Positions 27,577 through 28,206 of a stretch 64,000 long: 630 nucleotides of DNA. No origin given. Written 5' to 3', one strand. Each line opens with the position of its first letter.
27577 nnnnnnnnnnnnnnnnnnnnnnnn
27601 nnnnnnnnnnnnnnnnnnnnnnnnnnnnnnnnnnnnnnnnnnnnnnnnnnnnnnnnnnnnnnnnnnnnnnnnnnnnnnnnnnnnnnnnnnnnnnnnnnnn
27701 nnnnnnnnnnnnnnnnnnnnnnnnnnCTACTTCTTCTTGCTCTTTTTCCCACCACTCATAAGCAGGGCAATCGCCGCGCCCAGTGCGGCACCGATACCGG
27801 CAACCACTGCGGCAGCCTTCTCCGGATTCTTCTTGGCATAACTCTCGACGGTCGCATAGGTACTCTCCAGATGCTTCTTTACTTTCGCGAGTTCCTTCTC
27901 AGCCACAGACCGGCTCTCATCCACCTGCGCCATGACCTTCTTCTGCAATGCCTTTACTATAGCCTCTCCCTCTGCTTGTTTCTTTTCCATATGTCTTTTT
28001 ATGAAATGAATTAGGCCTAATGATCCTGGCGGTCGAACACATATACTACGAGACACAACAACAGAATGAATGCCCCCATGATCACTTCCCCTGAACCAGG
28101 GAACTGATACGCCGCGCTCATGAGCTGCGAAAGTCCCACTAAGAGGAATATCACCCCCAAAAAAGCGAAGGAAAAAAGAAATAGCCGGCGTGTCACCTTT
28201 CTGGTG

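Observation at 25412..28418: Holin-family protein, ElaB-like tail-anchored protein, TM-anchored Amidase_2 peptidoglycan hydrolase and an HExxH protein clustered upstream of rpoB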

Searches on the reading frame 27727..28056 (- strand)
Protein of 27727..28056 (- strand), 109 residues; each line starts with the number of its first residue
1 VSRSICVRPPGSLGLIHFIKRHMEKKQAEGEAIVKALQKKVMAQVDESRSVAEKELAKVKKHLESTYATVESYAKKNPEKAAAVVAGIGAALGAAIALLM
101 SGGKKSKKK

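Call 3: search_protein_families(library=pfam, proteins=[window:27727-28056:-], max_evalue=1)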
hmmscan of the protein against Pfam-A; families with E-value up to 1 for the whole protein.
window:27727-28056:- (109 aa): 9 families
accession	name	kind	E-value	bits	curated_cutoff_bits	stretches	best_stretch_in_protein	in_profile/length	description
PF19029.5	DUF883_C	-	0.012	15.7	27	1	71-96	2-27/30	DUF883 C-terminal glycine zipper region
PF16591.11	HBM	-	0.013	15.4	29.8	1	22-91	103-175/254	Helical bimodular sensor domain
PF05597.16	Phasin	-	0.015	15.8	28.8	1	24-82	27-85/126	Poly(hydroxyalcanoate) granule associated protein (phasin)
PF05873.17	Mt_ATP-synt_D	-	0.018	15.3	27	1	28-82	89-143/154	ATP synthase D chain, mitochondrial (ATP5H)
PF03612.19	EIIBC-GUT_N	-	0.031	14.4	22.8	1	34-105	107-181/184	Sorbitol phosphotransferase enzyme II N-terminus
PF19815.4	DUF6298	-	0.055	12.7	28.1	1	56-104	422-468/487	Family of unknown function (DUF6298)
PF08929.15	PoNi_C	-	0.062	14.6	25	1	17-98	8-88/107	PoNe immunity proteins (PoNi), C-terminal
PF04984.19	Phage_sheath_1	-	0.1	12.9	31.4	1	16-92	40-111/168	Phage tail sheath protein subtilisin-like domain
PF09716.15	ETRAMP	-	0.71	10.4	29.1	0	41-109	27-80/81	Malarial early transcribed membrane protein (ETRAMP)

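Call 4: search_protein_families(library=ncbifam, proteins=[window:27727-28056:-], max_evalue=1)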
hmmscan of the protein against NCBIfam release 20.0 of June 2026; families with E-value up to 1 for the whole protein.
window:27727-28056:- (109 aa): 8 families
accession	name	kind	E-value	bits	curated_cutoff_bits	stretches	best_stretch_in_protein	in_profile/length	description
NF007804.1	PRK10510.1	equivalog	0.014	14.8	307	1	60-108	13-60/219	OmpA family lipoprotein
NF049876.1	CellDivBlhA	equivalog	0.017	15.2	250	1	20-84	83-143/199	cell division protein BlhA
NF041291.1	StbC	equivalog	0.031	14.6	100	1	20-100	37-120/122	plasmid stabilization protein StbC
NF001965.0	PRK00742.1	subfamily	0.035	13.3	293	1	13-98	99-182/357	chemotaxis-specific protein-glutamate methyltransferase CheB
TIGR00825.1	EIIBC-GUT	subfamily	0.12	11.4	458.7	1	36-105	110-180/331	glucitol/sorbitol-specific PTS transporter subunit IIBC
NF049924.1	PTSGlctlSorbSrlE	equivalog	0.12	11.3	400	1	33-106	108-181/330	PTS glucitol/sorbitol transporter subunit IIB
TIGR01837.1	PHA_granule_1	subfamily_domain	0.18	11.9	94.7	1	27-72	32-77/118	poly(hydroxyalkanoate) granule-associated protein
NF053611.1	YiaD_Gzip_OmpA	equivalog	0.39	10.4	175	1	72-106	15-49/206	YiaD family glycine zipper/OmpA-like lipoprotein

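Call 5: search_protein_families(library=phrogs, proteins=[window:27727-28056:-], max_evalue=1)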
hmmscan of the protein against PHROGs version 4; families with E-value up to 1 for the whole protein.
window:27727-28056:- (109 aa): 10 families
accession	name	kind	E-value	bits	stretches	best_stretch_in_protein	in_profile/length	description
phrog_937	-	other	0.0021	19.4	1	22-101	33-112/115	hemolysin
phrog_2990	-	unknown function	0.0091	17.2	1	22-98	51-126/133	-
phrog_23399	-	unknown function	0.011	17.2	1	43-77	55-89/100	-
phrog_25837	-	unknown function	0.026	15.2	1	39-85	36-82/215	-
phrog_13852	-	unknown function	0.029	15.9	1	31-84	33-84/99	-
phrog_7874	-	unknown function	0.029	15.3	1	44-72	26-54/71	-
phrog_20881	-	unknown function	0.038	14.9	1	19-76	53-113/189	-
phrog_18880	-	unknown function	0.043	15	1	53-103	20-70/74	-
phrog_7791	-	unknown function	0.062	14.6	1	14-56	28-71/85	-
phrog_899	-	unknown function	0.33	11.9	1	21-77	117-174/221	-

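Call 23: find_homologous_proteins(query=window:27727-27990:-, max_evalue=0.01)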
Query window:27727-27990:- (87 aa): 82 proteins with E <= 0.01 among 105 candidates.
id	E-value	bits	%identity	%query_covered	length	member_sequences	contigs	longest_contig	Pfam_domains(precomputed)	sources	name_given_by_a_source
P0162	2.2e-41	156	100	100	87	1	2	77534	-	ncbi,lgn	ncbi:MAG: hypothetical protein WAV46_00125 [Candidatus Moraniibacteriota bacterium]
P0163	4.4e-29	118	80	62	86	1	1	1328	-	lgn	-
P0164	2.1e-28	115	77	60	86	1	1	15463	-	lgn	-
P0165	3.1e-28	115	71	71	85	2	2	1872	-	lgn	-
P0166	9.0e-28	113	77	95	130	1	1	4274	-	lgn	-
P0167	1.7e-27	113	75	100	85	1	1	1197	-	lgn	-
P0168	1.9e-27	112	73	63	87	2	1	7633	-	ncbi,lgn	-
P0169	5.2e-27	111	72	100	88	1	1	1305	-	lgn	-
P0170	7.7e-27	110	70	57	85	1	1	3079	-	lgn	-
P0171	1.3e-26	110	66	67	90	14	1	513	-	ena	-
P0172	3.6e-26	108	65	69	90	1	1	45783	-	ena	-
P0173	5.2e-26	108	71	100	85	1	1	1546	-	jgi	jgi:ElaB/YqjD/DUF883 family membrane-anchored ribosome-binding protein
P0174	6.3e-26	108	74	100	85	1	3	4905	-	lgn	-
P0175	6.8e-26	107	67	60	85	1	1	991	-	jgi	jgi:ElaB/YqjD/DUF883 family membrane-anchored ribosome-binding protein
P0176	9.2e-26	107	67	69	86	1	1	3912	-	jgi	jgi:ABC-type sugar transport system substrate-binding protein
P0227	1.9e-16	78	59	45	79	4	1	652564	-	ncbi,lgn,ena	-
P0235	5.9e-12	63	63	44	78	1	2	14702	-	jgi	jgi:ElaB/YqjD/DUF883 family membrane-anchored ribosome-binding protein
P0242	3.1e-7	49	53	49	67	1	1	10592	-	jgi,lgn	-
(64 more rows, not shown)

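Call 31: search_protein_families(library=pfam, alignment_id=A2, max_evalue=0.1)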
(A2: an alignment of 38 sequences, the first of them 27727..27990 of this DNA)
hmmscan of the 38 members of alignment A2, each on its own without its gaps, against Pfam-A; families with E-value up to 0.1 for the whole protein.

A. member 1, window:27727-27990:- (87 aa): 6 families
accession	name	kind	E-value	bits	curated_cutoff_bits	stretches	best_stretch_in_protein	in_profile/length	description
PF19029.5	DUF883_C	-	0.0096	16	27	1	49-74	2-27/30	DUF883 C-terminal glycine zipper region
PF05597.16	Phasin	-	0.01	16.3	28.8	1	2-61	27-86/126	Poly(hydroxyalcanoate) granule associated protein (phasin)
PF05873.17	Mt_ATP-synt_D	-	0.022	15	27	1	12-60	95-143/154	ATP synthase D chain, mitochondrial (ATP5H)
PF16591.11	HBM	-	0.025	14.5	29.8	1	3-69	106-175/254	Helical bimodular sensor domain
PF19815.4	DUF6298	-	0.042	13.1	28.1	1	34-82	422-468/487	Family of unknown function (DUF6298)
PF03612.19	EIIBC-GUT_N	-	0.048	13.8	22.8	1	12-83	107-181/184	Sorbitol phosphotransferase enzyme II N-terminus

B. families by the number of members that match (of 38 scanned): 84 families (the first 25 are shown)
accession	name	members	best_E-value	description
PF19029.5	DUF883_C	25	2.9e-05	DUF883 C-terminal glycine zipper region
PF19815.4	DUF6298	17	0.00026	Family of unknown function (DUF6298)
PF05873.17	Mt_ATP-synt_D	16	0.0092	ATP synthase D chain, mitochondrial (ATP5H)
PF13488.11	Gly-zipper_Omp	14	0.00058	Glycine zipper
PF16043.11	DUF4795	13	0.0012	Domain of unknown function (DUF4795)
PF24627.1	PUMA_CC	12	0.00033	PUMA coiled-coil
PF07352.17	Phage_Mu_Gam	12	0.00039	Bacteriophage Mu Gam like protein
PF09716.15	ETRAMP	10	0.00093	Malarial early transcribed membrane protein (ETRAMP)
PF24696.1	UGSC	10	0.001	UGSC family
PF12787.12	EcsC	7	0.016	EcsC protein family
PF13190.11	PDGLE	6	0.0036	PDGLE domain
PF07833.16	Cu_amine_oxidN1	6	0.02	Copper amine oxidase N-terminal domain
PF12501.13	DUF3708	5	0.0036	Phosphate ATP-binding cassette transporter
PF00731.26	AIRC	5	0.004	AIR carboxylase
PF23542.1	DUF1512_C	5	0.0062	Domain of unknown function (DUF1512) C-terminal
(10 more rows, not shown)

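Call 41: find_encoding_contigs(protein=P0227, flank=6000, max_places=2)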
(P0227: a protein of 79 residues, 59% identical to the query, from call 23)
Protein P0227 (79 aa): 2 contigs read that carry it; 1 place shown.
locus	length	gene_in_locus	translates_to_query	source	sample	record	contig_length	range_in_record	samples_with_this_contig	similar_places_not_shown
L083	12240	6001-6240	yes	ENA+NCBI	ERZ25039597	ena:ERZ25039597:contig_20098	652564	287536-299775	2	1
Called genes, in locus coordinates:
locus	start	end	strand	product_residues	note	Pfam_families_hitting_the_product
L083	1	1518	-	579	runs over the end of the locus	PF07973:tRNA_SAD, PF00587:tRNA-synt_2b, PF03129:HGTP_anticodon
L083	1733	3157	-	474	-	PF13196:DUF4012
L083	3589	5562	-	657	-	PF00932:LTD, PF00801:PKD, PF18911:PKD_4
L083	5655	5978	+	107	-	-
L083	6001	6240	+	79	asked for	-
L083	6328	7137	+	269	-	PF01510:Amidase_2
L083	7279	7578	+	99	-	-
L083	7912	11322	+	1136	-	PF04563:RNA_pol_Rpb2_1, PF04561:RNA_pol_Rpb2_2, PF04565:RNA_pol_Rpb2_3, PF10385:RNA_pol_Rpb2_45, PF00562:RNA_pol_Rpb2_6, PF04560:RNA_pol_Rpb2_7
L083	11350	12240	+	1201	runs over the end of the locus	PF04997:RNA_pol_Rpb1_1, PF00623:RNA_pol_Rpb1_2, PF04983:RNA_pol_Rpb1_3, PF05000:RNA_pol_Rpb1_4 (weak), PF04998:RNA_pol_Rpb1_5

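Call 42: find_encoding_contigs(protein=P0235, flank=6000, max_places=2)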
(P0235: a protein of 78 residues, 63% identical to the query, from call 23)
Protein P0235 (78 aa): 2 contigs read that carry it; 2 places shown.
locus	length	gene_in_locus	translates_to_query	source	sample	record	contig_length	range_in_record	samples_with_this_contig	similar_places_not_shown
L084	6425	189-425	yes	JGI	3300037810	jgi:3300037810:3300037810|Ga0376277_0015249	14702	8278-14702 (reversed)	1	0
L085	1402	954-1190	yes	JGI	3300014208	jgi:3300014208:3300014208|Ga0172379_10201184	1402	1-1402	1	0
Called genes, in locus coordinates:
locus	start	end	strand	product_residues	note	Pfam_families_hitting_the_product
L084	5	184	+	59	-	-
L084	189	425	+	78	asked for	-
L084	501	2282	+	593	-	PF00664:ABC_membrane, PF00005:ABC_tran, PF02463:SMC_N (faint)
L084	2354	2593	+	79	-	PF01809:YidD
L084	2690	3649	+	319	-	PF01018:GTP1_OBG, PF01926:MMR_HSR1, PF02421:FeoB_N, PF03193:RsgA_GTPase (faint)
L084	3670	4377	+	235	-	-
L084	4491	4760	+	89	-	PF00166:Cpn10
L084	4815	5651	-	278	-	PF00581:Rhodanese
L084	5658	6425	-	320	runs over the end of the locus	PF00551:Formyl_trans_N, PF02911:Formyl_trans_C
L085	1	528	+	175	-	?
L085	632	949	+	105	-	-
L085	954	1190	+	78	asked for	-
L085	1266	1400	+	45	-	?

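Call 43: find_encoding_contigs(protein=P0242, flank=6000, max_places=2)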
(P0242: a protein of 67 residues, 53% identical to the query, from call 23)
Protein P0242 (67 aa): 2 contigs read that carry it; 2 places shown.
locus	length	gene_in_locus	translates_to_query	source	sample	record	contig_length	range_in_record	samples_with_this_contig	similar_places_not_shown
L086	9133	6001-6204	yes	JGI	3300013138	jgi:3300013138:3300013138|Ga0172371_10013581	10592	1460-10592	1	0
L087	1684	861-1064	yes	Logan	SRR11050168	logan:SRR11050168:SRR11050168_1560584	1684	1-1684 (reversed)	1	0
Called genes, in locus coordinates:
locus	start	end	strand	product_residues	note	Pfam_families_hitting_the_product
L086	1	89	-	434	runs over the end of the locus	-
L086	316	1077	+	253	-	PF01978:TrmB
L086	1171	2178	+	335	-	PF13310:Virulence_RhuM, PF02661:Fic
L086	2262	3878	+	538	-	PF01743:PolyA_pol, PF12627:PolyA_pol_RNAbd, PF01966:HD (weak), PF13735:tRNA_NucTran2_2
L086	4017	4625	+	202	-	-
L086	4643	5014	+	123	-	PF05014:Nuc_deoxyrib_tr (weak)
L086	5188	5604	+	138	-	PF00293:NUDIX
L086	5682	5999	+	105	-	-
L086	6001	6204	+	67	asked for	-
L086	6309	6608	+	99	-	-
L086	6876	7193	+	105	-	-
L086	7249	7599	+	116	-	PF03819:MazG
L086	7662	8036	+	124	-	PF07883:Cupin_2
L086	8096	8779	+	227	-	PF01966:HD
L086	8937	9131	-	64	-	?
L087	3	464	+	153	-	?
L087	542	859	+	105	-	-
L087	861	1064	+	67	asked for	-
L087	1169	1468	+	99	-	-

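Call 47: search_protein_families(library=pfam, proteins=[L086:5682-5999:+, L085:632-949:+, L083:5655-5978:+, L086:6309-6608:+, L086:6001-6204:+, L084:189-425:+, L083:7279-7578:+], max_evalue=0.1)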
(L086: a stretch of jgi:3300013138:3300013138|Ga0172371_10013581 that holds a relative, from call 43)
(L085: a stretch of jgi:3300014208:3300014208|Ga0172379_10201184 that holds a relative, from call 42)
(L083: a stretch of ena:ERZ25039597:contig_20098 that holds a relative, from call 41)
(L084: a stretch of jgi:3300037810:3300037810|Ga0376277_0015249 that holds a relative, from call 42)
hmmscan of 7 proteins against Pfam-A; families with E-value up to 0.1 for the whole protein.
L086:5682-5999:+ (105 aa): 1 family
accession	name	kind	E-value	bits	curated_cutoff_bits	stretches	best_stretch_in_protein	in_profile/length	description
PF07332.16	Phage_holin_3_6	-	0.062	13.8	28.4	1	55-102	41-86/116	Putative Actinobacterial Holin-X, holin superfamily III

L085:632-949:+ (105 aa): 2 families
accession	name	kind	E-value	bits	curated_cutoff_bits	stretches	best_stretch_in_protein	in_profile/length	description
PF19564.4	DUF6086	-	0.01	16.4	31.9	1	25-64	51-90/119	Family of unknown function (DUF6086)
PF07332.16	Phage_holin_3_6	-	0.018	15.5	28.4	1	46-102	32-86/116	Putative Actinobacterial Holin-X, holin superfamily III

L083:5655-5978:+ (107 aa): 1 family
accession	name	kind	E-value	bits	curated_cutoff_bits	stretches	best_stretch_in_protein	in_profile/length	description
PF07332.16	Phage_holin_3_6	-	0.00038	20.9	28.4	1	39-104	26-90/116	Putative Actinobacterial Holin-X, holin superfamily III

L086:6309-6608:+ (99 aa): 1 family
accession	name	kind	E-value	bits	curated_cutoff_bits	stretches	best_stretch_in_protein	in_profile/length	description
PF03007.21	WS_DGAT_cat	-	0.057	13.6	23.6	1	4-72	25-93/263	Wax ester synthase/diacylglycerol acyltransferase catalytic domain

L086:6001-6204:+ (67 aa): 4 families
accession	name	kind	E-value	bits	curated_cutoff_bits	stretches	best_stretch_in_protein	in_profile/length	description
PF13441.11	Gly-zipper_YMGG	-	0.002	18.3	28.9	1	44-62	3-21/45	YMGG-like Gly-zipper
PF13488.11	Gly-zipper_Omp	-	0.0023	18.3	25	1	40-60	20-40/46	Glycine zipper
PF16937.10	T3SS_HrpK1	-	0.019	15.1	30.9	1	4-44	47-83/251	Type III secretion system translocator protein, HrpF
PF01418.23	HTH_6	-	0.051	14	28.3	1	17-50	6-39/77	Helix-turn-helix domain, rpiR family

L084:189-425:+ (78 aa): 6 families
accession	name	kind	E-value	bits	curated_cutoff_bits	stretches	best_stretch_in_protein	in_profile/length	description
PF09716.15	ETRAMP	-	0.00093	19.6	29.1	1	23-78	28-80/81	Malarial early transcribed membrane protein (ETRAMP)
PF13190.11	PDGLE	-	0.0085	16.3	27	1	11-73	34-100/102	PDGLE domain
PF07352.17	Phage_Mu_Gam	-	0.012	16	28.3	1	3-49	18-64/149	Bacteriophage Mu Gam like protein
PF24627.1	PUMA_CC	-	0.019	15.4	30.1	1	5-44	19-57/74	PUMA coiled-coil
PF25186.1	Tad4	-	0.04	14.7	25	1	12-76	21-84/113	Type I Thoeris inhibitor Tad4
PF00456.26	Transketolase_N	-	0.091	12.2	22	1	11-55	283-327/334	Transketolase, thiamine diphosphate binding domain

L083:7279-7578:+ (99 aa): 1 family
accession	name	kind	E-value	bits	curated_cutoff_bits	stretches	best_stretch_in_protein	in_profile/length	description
PF01736.22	Polyoma_agno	-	0.014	15.7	27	1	19-50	7-38/62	Polyomavirus agnoprotein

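Call 71: find_related_loci(query=A2, collection=viral_contigs, flank=6000)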
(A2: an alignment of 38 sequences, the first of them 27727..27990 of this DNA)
Query A2 (87 aa) in viral_contigs; peptide patterns used: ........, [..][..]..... (x = any residue, [..] = any of these).
600 stretches matched a pattern, but none encodes a relative of the query by tblastn (E <= 1e-3).

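Call 83: find_related_loci(query=A2, collection=metagenome_contigs, flank=4000)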
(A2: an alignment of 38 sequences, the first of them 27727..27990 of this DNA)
Query A2 (87 aa) in metagenome_contigs; peptide patterns used: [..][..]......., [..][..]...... (x = any residue, [..] = any of these).
600 stretches matched a pattern (row limit reached: there are more); 29 encode a relative of the query (tblastn E <= 1e-3); 29 distinct loci.
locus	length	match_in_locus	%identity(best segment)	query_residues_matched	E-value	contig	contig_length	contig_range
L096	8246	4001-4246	61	1-82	1e-28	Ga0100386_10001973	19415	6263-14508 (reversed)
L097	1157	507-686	69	1-62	1e-20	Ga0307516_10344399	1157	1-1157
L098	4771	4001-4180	68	1-62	6e-20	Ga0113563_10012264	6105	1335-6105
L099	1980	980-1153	64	1-58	8e-20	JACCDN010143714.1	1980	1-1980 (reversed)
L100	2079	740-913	64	1-58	8e-20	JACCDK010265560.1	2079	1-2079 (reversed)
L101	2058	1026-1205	65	1-62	2e-19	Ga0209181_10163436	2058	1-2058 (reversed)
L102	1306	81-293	69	9-79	4e-19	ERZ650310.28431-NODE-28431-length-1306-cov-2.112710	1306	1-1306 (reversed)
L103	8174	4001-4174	60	1-58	6e-18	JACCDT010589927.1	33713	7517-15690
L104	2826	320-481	67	25-78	4e-17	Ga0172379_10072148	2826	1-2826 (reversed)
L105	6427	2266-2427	67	25-78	5e-17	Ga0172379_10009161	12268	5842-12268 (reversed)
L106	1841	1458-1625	60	1-58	3e-16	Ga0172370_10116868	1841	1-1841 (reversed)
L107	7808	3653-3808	67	25-76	3e-16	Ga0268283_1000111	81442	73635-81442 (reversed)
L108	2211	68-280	48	16-86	7e-16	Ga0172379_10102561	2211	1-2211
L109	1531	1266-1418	58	29-80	7e-13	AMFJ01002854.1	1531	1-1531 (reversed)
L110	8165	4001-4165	44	8-62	6e-11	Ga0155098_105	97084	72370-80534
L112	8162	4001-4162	39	32-87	2e-9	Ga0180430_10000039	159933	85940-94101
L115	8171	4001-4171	54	25-81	1e-8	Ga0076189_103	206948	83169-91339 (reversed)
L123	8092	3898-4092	46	15-79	1e-5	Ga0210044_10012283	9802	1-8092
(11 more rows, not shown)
